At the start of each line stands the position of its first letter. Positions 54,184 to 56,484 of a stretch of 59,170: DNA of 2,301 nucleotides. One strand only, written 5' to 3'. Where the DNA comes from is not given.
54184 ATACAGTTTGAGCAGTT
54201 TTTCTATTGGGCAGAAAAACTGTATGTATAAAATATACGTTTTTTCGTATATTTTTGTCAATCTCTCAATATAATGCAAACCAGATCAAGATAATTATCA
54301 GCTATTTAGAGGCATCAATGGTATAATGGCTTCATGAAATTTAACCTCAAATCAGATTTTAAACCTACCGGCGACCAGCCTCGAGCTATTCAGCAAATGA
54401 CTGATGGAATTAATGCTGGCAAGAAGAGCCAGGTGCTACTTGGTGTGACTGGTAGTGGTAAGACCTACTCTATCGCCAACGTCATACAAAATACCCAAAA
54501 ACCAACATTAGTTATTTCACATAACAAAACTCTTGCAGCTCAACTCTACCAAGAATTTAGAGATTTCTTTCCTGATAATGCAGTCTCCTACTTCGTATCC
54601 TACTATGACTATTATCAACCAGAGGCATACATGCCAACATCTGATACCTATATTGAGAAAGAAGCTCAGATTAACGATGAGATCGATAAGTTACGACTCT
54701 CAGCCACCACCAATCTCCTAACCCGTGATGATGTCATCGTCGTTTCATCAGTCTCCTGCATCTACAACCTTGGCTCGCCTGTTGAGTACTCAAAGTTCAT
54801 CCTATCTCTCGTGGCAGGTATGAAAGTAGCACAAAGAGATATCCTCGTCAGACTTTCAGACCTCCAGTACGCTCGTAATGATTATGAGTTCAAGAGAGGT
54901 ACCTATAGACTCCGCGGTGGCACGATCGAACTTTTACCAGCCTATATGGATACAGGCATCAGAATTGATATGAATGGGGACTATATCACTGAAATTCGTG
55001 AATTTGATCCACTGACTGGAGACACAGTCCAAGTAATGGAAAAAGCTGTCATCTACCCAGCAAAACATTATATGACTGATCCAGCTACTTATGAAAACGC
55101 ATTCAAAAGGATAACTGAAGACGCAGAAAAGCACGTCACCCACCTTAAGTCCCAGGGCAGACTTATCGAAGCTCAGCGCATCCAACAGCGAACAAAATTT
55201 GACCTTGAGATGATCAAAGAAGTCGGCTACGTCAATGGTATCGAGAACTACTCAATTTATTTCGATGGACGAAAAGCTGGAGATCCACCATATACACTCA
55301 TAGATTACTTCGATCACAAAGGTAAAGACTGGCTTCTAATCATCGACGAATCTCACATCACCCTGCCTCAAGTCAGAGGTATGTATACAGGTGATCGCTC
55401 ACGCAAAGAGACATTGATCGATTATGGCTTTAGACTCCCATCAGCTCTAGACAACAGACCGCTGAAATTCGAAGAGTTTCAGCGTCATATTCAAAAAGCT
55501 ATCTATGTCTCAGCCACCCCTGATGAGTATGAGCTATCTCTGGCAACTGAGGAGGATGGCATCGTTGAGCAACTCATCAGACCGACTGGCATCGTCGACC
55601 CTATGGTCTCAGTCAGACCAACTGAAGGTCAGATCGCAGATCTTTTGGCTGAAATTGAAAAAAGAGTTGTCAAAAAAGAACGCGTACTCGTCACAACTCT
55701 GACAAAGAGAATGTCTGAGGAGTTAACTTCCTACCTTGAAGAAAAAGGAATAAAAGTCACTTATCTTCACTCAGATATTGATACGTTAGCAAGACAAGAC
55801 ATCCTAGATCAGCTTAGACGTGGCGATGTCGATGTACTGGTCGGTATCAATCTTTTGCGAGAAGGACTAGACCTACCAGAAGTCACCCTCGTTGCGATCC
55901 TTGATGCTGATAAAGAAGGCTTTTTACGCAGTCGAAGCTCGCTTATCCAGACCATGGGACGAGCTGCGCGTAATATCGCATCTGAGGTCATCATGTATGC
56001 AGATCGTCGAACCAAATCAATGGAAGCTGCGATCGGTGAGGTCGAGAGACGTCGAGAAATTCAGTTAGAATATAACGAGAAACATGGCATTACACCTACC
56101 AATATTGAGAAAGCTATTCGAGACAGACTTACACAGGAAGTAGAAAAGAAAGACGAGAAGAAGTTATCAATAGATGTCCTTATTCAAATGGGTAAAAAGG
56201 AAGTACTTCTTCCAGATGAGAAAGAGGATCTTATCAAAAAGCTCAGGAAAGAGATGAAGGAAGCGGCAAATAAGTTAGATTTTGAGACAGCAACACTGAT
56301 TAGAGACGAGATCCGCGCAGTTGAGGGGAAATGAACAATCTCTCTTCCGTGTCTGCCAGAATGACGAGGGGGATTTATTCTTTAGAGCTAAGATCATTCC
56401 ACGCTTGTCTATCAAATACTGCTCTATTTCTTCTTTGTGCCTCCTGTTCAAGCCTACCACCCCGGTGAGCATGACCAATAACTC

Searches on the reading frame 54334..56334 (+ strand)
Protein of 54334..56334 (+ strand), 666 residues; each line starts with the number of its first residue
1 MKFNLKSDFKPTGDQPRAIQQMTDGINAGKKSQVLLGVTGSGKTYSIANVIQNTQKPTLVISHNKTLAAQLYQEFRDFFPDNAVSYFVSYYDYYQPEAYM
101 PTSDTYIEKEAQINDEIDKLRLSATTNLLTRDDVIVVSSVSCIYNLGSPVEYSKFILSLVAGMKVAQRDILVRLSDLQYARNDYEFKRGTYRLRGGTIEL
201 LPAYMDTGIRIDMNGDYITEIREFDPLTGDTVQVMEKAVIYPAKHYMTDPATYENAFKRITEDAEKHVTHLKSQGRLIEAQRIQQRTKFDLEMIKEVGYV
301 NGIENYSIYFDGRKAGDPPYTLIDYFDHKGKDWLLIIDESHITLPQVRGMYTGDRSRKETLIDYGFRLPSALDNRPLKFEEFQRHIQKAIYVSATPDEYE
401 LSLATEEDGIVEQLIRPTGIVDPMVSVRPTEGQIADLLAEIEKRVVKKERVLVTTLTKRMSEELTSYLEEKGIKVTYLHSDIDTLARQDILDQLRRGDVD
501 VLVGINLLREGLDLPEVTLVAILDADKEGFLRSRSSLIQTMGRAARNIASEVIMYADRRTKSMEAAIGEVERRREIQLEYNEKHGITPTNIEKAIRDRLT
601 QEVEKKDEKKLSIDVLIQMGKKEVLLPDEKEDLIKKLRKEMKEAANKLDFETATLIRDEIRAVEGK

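Call 29: search_protein_families(library=ncbifam, proteins=[window:54334-56334:+], max_evalue=0.00001)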
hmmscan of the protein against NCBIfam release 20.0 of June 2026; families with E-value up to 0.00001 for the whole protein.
window:54334-56334:+ (666 aa): 36 families (the best 25 are shown)
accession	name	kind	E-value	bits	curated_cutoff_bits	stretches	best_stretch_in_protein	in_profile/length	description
NF003673.1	PRK05298.1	equivalog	1.3e-302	1005.1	743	1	2-664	1-651/653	excinuclease ABC subunit UvrB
TIGR00631.1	uvrb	equivalog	1.3e-296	985.2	750.1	1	2-663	1-657/658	excinuclease ABC subunit UvrB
TIGR00580.2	mfd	equivalog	6.5e-19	67.8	800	1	176-277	3-100/907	transcription-repair coupling factor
NF004066.1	PRK05580.1-3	equivalog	2.4e-14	52.6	813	1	457-528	549-620/788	primosomal protein N'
TIGR00595.1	priA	equivalog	3.6e-14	52.2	230.35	1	454-556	271-381/509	replication restart helicase PriA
TIGR00643.1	recG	equivalog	3.1e-12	46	659.4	1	457-554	469-560/629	ATP-dependent DNA helicase RecG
NF004067.0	PRK05580.1-4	equivalog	3.3e-12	45.6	763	1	457-552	496-599/737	primosomal protein N'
NF004068.0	PRK05580.1-5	equivalog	7.3e-12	44.2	1249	1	455-546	554-652/795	primosomal protein N'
NF053631.1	RNA_helic_CshA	equivalog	1.6e-11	43.8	646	1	445-613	234-397/434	degradosome RNA helicase CshA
NF004070.0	PRK05580.2-2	equivalog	3.1e-11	42.1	921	1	458-548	495-592/729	primosomal protein N'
NF053636.1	DDHlcsCsdAPsy1082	equivalog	8.1e-11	41.1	890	1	449-559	244-353/512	DEAD/DEAH box helicase CsdA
NF007966.0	PRK10689.1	equivalog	4.3e-10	37.9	1329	1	33-255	17-226/1148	transcription-repair coupling factor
NF008165.0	PRK10917.1-3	equivalog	5.7e-10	38.3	711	1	458-564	496-598/692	ATP-dependent DNA helicase RecG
NF003419.0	PRK04837.1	equivalog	1.8e-09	36.8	588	1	448-526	256-334/424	ATP-dependent RNA helicase RhlB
NF004069.0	PRK05580.2-1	equivalog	4.3e-09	35.4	767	1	457-571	389-509/612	primosomal protein N'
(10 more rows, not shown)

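Call 90: search_solved_structures(query=window:54334-56334:+, max_evalue=1e-50)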
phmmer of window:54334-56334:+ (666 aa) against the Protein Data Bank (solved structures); distinct sequences matched with E-value up to 1e-50: 15.
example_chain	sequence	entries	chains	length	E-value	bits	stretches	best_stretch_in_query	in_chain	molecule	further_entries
9gy7_E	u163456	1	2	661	6e-243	811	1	2-663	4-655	UvrABC system protein B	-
3uwx_B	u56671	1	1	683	2.7e-241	805.6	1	2-660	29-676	UvrABC system protein B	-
2fdc_A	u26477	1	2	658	8.1e-241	804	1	2-660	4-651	UvrABC system protein B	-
1t5l_A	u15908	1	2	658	1.2e-239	800.1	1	2-660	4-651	UvrABC system protein B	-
2d7d_A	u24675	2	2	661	1.7e-239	799.6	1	2-660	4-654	UvrABC system protein B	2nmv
3v4r_A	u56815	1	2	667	1.8e-239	799.6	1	2-660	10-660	UvrABC system protein B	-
1d9z_A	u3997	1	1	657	1.9e-238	796.2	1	2-660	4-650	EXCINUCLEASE UVRABC COMPONENT UVRB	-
1d9x_A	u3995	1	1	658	9.8e-237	790.5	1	2-660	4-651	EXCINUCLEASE UVRABC COMPONENT UVRB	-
6o8g_A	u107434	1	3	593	1.8e-230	769.8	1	2-596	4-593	UvrABC system protein B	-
6o8e_A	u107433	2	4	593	2.2e-230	769.5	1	2-596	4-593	UvrABC system protein B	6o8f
6o8h_A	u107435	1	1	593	2.4e-229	766.1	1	2-596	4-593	UvrABC system protein B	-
9ga3_E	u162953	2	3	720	4e-215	719.1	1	3-608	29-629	UvrABC system protein B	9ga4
1d2m_A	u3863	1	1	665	7.7e-201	671.9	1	10-665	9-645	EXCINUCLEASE ABC SUBUNIT B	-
1c4o_A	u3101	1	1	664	9.3e-201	671.7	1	10-665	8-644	DNA NUCLEOTIDE EXCISION REPAIR ENZYME UVRB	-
7egt_A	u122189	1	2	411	5.9e-125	421.3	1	10-416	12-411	UvrABC system protein B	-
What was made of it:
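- Tried and rejected: The UvrB comparison with PDB was uninformative (call 90).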
